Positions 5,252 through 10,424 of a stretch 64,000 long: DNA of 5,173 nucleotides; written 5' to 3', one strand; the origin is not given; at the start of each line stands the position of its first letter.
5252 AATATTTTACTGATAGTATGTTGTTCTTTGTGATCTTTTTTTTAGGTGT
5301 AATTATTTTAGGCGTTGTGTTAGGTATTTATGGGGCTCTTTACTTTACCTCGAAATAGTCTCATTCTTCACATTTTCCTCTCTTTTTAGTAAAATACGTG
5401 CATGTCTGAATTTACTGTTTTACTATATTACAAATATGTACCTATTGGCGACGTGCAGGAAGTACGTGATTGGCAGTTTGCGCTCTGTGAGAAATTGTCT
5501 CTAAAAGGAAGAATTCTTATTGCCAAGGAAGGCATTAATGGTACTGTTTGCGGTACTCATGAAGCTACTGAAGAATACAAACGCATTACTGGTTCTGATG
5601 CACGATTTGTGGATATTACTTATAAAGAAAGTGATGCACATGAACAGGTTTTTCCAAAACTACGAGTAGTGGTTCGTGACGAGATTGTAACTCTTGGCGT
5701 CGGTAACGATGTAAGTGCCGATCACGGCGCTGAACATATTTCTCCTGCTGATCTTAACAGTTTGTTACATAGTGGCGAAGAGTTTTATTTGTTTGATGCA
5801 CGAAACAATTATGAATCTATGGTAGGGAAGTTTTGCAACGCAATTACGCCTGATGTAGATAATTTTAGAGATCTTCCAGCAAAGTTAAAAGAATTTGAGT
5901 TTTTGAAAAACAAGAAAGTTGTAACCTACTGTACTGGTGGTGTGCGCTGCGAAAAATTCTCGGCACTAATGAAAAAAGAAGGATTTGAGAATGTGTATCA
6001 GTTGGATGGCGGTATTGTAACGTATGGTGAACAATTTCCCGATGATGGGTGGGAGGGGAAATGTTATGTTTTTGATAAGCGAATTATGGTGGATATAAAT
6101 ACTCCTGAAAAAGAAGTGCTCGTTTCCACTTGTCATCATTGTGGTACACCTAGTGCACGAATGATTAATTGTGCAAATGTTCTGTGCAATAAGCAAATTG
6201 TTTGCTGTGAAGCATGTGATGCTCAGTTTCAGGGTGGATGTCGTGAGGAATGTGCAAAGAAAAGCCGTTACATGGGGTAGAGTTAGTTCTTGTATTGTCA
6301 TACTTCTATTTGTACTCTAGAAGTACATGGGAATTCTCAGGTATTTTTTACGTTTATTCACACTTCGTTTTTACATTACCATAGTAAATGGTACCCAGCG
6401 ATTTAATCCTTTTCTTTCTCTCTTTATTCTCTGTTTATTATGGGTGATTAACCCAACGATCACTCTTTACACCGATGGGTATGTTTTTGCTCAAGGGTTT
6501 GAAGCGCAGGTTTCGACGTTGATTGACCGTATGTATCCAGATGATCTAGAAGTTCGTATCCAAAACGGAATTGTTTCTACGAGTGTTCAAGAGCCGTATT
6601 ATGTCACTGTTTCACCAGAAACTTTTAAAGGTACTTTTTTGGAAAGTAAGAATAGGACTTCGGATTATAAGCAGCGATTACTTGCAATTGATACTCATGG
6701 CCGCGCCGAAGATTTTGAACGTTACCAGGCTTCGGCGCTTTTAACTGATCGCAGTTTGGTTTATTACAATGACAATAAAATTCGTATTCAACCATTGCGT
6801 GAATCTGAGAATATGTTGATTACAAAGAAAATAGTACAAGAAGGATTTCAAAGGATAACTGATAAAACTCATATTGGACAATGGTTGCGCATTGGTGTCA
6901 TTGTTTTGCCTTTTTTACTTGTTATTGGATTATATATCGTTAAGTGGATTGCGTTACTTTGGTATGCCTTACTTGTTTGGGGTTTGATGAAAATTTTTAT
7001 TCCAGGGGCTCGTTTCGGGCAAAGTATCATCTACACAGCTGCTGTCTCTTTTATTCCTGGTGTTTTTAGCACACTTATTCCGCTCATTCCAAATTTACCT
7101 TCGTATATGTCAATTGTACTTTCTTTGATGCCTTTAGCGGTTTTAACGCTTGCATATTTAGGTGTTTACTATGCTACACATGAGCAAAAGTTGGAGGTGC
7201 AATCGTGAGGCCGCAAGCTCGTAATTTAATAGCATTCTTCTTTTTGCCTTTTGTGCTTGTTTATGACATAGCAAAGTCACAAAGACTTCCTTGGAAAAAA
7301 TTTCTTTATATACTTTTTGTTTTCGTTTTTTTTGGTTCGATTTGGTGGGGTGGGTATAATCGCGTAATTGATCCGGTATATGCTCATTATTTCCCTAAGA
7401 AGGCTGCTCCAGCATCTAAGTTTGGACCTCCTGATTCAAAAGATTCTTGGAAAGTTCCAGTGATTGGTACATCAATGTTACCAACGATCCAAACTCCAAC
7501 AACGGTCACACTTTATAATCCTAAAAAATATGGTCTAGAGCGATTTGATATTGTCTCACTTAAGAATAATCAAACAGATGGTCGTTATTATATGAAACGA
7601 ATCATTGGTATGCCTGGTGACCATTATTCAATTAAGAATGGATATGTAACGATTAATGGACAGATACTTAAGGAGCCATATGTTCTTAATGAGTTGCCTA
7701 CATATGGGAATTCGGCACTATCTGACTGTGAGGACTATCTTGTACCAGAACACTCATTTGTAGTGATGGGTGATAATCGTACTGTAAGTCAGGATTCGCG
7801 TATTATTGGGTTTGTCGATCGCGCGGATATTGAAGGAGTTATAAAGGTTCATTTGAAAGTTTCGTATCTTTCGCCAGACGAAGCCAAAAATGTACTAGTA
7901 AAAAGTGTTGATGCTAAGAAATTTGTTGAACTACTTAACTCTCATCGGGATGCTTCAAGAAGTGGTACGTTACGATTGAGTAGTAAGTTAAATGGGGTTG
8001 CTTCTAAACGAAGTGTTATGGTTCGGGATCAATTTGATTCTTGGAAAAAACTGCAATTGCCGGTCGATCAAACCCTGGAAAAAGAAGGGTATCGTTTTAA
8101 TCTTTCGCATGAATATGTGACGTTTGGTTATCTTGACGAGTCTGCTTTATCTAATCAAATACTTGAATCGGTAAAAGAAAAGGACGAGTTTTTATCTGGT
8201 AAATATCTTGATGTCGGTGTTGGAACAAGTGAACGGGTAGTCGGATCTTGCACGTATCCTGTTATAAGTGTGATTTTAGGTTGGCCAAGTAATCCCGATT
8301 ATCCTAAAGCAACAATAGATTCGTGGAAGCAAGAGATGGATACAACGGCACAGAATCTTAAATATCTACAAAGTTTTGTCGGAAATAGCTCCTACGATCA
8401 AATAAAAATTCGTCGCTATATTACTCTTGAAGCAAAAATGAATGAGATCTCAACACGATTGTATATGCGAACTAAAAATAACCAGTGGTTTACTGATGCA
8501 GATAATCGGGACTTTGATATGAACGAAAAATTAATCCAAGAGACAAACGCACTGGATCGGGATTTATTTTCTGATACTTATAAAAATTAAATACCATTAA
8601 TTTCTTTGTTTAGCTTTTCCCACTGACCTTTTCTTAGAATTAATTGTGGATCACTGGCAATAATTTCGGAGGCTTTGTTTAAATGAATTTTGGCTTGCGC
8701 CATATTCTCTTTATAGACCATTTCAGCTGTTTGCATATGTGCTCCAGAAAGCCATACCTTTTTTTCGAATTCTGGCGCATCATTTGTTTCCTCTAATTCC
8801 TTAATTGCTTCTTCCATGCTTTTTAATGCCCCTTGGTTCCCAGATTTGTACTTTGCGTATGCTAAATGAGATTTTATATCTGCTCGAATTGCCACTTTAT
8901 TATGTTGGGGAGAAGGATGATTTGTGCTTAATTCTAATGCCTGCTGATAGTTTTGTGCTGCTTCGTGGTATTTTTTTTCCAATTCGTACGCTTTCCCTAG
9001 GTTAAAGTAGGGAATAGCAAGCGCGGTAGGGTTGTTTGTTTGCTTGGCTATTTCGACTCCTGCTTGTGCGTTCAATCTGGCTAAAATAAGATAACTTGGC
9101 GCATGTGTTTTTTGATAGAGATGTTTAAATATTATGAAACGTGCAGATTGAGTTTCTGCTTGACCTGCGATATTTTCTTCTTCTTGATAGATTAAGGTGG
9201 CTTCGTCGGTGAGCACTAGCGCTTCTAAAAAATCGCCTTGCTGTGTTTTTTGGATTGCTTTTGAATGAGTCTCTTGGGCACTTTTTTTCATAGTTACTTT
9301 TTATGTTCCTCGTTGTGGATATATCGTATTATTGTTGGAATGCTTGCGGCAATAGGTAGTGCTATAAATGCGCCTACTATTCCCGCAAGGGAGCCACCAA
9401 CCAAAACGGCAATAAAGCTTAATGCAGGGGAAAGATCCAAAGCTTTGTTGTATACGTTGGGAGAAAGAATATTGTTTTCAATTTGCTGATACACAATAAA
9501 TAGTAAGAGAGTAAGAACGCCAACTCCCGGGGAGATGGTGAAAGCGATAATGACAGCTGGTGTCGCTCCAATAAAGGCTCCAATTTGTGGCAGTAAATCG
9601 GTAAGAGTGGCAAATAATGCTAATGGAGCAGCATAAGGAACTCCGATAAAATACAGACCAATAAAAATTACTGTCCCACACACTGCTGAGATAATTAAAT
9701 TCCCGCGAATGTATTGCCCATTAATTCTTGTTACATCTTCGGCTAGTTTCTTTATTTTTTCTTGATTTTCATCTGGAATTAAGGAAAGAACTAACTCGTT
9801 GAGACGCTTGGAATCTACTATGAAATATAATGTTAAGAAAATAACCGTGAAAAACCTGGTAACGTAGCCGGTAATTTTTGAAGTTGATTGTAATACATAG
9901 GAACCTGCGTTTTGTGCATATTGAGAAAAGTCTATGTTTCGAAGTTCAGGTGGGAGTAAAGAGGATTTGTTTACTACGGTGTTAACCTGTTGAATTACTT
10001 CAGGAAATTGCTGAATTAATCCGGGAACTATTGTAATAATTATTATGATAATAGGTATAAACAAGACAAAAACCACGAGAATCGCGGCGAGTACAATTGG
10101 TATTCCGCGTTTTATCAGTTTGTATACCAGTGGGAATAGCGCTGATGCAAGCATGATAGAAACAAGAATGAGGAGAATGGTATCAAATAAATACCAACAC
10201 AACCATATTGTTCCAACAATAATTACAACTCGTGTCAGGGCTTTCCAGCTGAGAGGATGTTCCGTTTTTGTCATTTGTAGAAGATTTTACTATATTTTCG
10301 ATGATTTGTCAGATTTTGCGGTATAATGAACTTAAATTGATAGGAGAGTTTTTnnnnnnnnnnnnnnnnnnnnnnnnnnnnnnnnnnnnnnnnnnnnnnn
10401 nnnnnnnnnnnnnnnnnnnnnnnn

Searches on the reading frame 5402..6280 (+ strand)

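Call 14: search_protein_families(library=ncbifam, proteins=[window:5402-6280:+], max_evalue=0.00001)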
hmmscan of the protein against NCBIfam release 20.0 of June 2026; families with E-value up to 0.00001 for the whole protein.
window:5402-6280:+ (292 aa): 7 families
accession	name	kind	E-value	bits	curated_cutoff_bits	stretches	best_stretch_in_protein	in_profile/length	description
NF001133.1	PRK00142.1-1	equivalog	1.4e-78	263.6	170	1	6-231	1-228/229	oxygen-dependent tRNA uridine(34) hydroxylase TrhO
NF003703.0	PRK05320.1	equivalog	9.7e-57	192.7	331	1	9-265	8-269/280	sulfurtransferase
NF002397.0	PRK01415.1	equivalog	4.7e-39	134.6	280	1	4-230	5-233/247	hypothetical protein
NF045521.1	rhoda_near_glyco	subfamily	1.5e-13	50.8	145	1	119-210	23-110/144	rhodanese homology domain-containing protein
NF005902.0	PRK07878.1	equivalog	9.4e-10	37.9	647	1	99-213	275-386/392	adenylyltransferase/sulfurtransferase MoeZ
NF006444.0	PRK08762.1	equivalog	1.1e-06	27.5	449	1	110-208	14-107/387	molybdopterin-synthase adenylyltransferase MoeB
NF005646.0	PRK07411.1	equivalog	3.8e-06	26.3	633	1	110-211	281-382/390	molybdopterin-synthase adenylyltransferase MoeB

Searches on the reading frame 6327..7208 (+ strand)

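Call 38: search_protein_families(library=pfam, proteins=[window:6327-7208:+], max_evalue=0.001)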
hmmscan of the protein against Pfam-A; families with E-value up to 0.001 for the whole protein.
window:6327-7208:+ (293 aa): 1 family
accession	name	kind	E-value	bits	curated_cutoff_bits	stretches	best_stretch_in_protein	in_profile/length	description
PF06691.16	DUF1189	-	1.4e-05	25.2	28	1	32-267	29-235/244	Protein of unknown function (DUF1189)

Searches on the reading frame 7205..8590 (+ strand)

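Call 14: search_protein_families(library=ncbifam, proteins=[window:7205-8590:+], max_evalue=0.00001)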
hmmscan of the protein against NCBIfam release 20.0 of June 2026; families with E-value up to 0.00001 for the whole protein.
window:7205-8590:+ (461 aa): 4 families
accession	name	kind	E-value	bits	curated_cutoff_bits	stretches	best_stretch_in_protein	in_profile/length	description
TIGR02227.1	sigpep_I_bact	equivalog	4.7e-29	101.4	47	1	84-215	23-156/162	signal peptidase I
TIGR02771.1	TraF_Ti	equivalog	7.7e-10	38.6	100.25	1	126-214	79-166/171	conjugative transfer signal peptidase TraF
NF008114.0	PRK10861.1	equivalog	3e-09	36.6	277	0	150-211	234-295/324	signal peptidase I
NF010459.0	PRK13884.1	subfamily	5.7e-09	35.7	156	1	126-214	85-173/178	conjugal transfer peptidase TraF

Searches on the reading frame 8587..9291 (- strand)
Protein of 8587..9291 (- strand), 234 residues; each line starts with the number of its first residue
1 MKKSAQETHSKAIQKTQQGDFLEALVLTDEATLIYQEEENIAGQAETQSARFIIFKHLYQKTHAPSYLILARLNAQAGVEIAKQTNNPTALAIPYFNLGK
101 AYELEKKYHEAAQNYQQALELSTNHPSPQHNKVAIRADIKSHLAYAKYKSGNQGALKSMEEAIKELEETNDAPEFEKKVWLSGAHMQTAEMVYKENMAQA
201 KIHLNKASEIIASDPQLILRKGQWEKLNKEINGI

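Call 14: search_protein_families(library=ncbifam, proteins=[window:8587-9291:-], max_evalue=0.00001)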
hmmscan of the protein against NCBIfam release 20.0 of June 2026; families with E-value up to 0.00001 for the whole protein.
window:8587-9291:- (234 aa): 0 families

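Call 38: search_protein_families(library=pfam, proteins=[window:8587-9291:-], max_evalue=0.001)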
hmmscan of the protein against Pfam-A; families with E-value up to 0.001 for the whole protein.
window:8587-9291:- (234 aa): 5 families
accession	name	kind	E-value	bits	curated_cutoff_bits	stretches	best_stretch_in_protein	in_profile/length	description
PF13424.12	TPR_12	-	1.5e-06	28.8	30.1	1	79-122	30-75/77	Tetratricopeptide repeat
PF00515.34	TPR_1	-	1.7e-06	28.1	27.8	1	95-122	4-31/34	Tetratricopeptide repeat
PF07719.23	TPR_2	-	4.5e-06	26.8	27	1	95-124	4-33/34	Tetratricopeptide repeat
PF13181.12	TPR_8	-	2.7e-05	24.4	25.7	1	95-124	4-33/34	Tetratricopeptide repeat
PF12968.13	DUF3856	-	0.00035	21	27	1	105-213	22-132/143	Domain of Unknown Function (DUF3856)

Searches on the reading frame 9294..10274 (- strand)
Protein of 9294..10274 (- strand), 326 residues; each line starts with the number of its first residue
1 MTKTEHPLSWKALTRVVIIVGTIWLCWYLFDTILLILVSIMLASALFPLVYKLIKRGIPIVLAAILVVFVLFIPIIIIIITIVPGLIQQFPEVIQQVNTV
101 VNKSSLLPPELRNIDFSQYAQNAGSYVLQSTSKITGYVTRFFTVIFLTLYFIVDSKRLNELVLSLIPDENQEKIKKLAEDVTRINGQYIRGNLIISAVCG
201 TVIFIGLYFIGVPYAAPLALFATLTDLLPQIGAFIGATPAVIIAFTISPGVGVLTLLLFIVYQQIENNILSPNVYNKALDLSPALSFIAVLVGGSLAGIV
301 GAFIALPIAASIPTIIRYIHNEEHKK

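Call 14: search_protein_families(library=ncbifam, proteins=[window:9294-10274:-], max_evalue=0.00001)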
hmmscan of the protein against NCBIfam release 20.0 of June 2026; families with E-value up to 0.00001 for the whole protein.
window:9294-10274:- (326 aa): 3 families
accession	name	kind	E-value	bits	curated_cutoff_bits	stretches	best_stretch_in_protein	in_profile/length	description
NF045801.1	efflux_ABUW_0982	equivalog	2.8e-22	79.2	675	1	11-321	4-345/392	chloramphenicol efflux transporter CxpE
TIGR02872.1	spore_ytvI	equivalog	3.9e-21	75.8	198.15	1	14-306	4-326/341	sporulation integral membrane protein YtvI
NF008930.0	PRK12287.1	subfamily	3.8e-12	46.5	318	1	15-310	19-319/344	AI-2E family transporter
